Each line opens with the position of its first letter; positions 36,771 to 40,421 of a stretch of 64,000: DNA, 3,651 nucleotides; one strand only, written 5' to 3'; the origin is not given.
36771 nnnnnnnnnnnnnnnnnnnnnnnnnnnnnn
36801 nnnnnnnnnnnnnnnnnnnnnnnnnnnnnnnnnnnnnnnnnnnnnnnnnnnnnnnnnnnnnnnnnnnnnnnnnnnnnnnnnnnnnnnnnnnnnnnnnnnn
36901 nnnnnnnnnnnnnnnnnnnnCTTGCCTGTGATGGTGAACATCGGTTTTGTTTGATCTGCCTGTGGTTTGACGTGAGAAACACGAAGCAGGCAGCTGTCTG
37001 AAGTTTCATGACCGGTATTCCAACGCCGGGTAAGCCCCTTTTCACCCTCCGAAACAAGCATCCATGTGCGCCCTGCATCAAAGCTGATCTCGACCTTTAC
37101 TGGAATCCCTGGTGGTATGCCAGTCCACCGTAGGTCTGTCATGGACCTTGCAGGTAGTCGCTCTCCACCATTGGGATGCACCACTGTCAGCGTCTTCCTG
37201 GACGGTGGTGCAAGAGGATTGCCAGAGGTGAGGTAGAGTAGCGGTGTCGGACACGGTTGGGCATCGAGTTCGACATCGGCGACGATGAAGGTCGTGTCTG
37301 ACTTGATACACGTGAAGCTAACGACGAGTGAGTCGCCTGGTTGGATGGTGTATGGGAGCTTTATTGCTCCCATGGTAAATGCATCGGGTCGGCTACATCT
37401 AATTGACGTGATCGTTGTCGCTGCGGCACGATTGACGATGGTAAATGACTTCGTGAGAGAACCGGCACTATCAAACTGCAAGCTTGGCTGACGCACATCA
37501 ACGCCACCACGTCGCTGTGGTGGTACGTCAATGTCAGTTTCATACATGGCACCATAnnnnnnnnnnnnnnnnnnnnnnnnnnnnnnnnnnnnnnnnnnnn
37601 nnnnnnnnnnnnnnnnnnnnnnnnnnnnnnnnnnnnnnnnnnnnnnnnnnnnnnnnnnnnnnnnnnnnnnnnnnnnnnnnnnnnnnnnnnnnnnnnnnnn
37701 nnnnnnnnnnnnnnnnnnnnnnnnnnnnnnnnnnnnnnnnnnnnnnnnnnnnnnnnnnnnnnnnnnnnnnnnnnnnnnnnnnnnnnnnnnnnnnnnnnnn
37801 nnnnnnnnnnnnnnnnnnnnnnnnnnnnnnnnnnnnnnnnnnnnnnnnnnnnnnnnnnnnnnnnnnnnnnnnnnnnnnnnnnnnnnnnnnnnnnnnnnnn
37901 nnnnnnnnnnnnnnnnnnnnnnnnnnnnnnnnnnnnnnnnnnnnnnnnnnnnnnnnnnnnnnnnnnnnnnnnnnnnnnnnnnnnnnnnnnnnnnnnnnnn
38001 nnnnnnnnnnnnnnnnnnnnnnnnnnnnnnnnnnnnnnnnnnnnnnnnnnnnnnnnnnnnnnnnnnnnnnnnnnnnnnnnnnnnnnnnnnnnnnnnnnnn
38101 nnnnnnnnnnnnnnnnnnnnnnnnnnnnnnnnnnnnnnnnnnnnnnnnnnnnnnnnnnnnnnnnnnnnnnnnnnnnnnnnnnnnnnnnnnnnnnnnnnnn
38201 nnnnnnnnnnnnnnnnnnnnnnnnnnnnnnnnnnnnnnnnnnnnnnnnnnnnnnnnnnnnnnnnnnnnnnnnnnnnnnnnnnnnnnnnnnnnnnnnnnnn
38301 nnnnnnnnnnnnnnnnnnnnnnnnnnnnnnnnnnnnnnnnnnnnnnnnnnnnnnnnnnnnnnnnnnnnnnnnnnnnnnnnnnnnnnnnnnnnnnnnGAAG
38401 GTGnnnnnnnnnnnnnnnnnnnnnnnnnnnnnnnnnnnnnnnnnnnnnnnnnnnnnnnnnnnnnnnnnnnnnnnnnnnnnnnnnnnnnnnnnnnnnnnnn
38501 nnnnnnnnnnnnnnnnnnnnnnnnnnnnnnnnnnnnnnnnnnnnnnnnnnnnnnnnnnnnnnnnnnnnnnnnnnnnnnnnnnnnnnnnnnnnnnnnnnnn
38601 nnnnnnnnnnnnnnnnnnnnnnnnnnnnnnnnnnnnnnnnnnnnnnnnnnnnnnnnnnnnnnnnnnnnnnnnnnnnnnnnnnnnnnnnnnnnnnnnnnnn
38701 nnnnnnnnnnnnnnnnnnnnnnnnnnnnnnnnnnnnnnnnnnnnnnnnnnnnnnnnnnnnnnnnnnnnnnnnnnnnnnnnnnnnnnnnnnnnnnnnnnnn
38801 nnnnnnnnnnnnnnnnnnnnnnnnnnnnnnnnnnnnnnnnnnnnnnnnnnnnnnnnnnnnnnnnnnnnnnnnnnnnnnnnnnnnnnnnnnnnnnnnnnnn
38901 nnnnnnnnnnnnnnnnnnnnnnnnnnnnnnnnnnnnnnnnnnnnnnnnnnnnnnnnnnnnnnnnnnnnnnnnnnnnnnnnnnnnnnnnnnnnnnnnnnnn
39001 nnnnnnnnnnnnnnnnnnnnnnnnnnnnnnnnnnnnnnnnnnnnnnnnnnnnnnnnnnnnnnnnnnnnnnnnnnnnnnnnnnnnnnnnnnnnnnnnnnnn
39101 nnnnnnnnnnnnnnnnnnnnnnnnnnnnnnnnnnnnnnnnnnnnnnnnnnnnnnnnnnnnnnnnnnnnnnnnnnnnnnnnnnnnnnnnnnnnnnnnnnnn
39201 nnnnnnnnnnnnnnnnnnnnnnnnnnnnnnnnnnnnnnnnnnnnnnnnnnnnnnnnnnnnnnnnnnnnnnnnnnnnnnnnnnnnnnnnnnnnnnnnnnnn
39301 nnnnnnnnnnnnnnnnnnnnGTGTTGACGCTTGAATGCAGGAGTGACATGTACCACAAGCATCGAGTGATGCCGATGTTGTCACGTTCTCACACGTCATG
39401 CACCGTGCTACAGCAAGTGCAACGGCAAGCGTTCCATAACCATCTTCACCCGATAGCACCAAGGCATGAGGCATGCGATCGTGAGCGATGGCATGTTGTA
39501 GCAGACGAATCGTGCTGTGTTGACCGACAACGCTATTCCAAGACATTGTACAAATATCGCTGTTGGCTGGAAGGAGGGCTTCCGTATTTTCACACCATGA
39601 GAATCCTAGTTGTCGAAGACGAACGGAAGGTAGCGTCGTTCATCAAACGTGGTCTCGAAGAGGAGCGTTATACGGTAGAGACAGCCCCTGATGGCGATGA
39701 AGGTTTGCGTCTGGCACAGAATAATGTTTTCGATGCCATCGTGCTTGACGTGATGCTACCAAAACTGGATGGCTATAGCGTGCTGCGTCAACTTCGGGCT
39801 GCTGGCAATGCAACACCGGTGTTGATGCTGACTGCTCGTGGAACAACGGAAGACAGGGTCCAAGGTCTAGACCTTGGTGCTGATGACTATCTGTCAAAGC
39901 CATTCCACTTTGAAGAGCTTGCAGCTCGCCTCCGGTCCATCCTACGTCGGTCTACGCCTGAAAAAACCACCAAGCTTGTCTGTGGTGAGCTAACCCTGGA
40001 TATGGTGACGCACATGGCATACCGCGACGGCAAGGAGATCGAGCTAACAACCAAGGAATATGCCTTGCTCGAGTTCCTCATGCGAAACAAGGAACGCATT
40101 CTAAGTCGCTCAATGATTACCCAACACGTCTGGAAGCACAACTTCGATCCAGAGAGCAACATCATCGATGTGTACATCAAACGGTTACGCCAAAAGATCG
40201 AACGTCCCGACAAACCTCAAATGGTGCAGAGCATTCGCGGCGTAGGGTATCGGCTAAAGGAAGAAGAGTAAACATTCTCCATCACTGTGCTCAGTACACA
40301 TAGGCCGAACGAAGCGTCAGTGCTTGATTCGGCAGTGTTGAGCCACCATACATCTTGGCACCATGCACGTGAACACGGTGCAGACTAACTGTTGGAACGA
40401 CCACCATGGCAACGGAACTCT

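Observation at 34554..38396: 1280-aa VWA / beta-propeller / Ig-like protein that appears to carry its own C-terminal outer-membrane beta-barrel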

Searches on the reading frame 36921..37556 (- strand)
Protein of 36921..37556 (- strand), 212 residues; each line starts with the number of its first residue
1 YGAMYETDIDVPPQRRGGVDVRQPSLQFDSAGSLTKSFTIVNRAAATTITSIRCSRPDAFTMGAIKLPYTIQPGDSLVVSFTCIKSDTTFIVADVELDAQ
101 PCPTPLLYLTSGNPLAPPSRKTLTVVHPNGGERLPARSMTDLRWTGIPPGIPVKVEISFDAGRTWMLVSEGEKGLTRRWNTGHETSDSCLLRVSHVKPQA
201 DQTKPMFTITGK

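Call 7: search_protein_families(library=pfam, proteins=[window:36921-37556:-], max_evalue=10)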
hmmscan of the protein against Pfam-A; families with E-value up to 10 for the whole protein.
seq(212 aa): 1 family
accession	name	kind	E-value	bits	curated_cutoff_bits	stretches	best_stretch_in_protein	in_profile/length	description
PF15902.12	Sortilin-Vps10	-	0.17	11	33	1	154-201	299-343/446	Sortilin, neurotensin receptor 3,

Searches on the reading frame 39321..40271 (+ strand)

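Call 5: search_protein_families(library=pfam, proteins=[window:39321-40271:+], max_evalue=0.01)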
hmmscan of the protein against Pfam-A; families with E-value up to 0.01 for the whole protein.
window:39321-40271:+ (316 aa): 2 families
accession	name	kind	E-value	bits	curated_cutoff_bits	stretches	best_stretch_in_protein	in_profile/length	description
PF00072.30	Response_reg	-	4.9e-31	107.6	30.2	1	95-204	1-110/111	Response regulator receiver domain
PF00486.34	Trans_reg_C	-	2.5e-28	98.4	26.2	1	237-312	1-77/77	Transcriptional regulatory protein, C terminal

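Call 6: search_protein_families(library=ncbifam, proteins=[window:39321-40271:+], max_evalue=0.01)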
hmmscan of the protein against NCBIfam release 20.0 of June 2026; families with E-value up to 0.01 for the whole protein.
window:39321-40271:+ (316 aa): 100 families (the best 25 are shown)
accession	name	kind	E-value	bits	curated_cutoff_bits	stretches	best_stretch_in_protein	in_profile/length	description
TIGR01387.1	cztR_silR_copR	subfamily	1.3e-77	260.3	279.2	1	95-312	1-218/218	heavy metal response regulator transcription factor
NF007346.1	PRK09836.1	equivalog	2e-66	224.1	420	1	93-313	1-222/227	copper/silver response regulator transcription factor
NF041734.1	resp_reg_RppA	equivalog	3.6e-65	219.5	250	1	93-313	1-228/229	two-component system response regulator RppA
NF008567.0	PRK11517.1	equivalog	1.1e-64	217.9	353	1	93-314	1-220/223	response regulator transcription factor HprR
TIGR02154.1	PhoB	equivalog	2e-62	210.4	296.2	1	92-312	2-225/226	phosphate regulon transcriptional regulator PhoB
NF040689.1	MtrAB_MtrA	equivalog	3e-59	200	300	1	95-311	1-217/219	MtrAB system response regulator MtrA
NF045944.1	ResRegRpaBCyano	equivalog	7.4e-57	192.4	330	1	96-313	1-228/229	response regulator transcription factor RpaB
NF007928.2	PRK10643.1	equivalog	4.6e-55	186.6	330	1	93-312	1-216/216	two-component system response regulator PmrA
NF045991.1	RespRegCtrARhodob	equivalog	4.8e-55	186.7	350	1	93-314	1-223/224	response regulator transcription factor CtrA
NF012023.0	PRK15479.1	equivalog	3.2e-53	180.6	337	1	93-314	1-219/224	transcriptional regulator TctD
NF007005.1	PRK09468.1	equivalog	3.3e-53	180.6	331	1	92-311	3-230/237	osmolarity response regulator transcription factor OmpR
NF053854.1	RespRegPhoBBctds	equivalog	6.1e-53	179.5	270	1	95-312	1-224/225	two-component system response regulator PhoB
NF007663.1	PRK10336.1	equivalog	1.4e-52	178.6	345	1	93-314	1-218/219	quorum sensing response regulator transcription factor QseB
NF041733.1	resp_reg_CseB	equivalog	1.2e-51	175.3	350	1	94-313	2-227/228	two-component system response regulator CseB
NF045914.1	RespRegNblR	equivalog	1.4e-51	175.3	300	1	92-314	6-227/228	response regulator transcription factor NblR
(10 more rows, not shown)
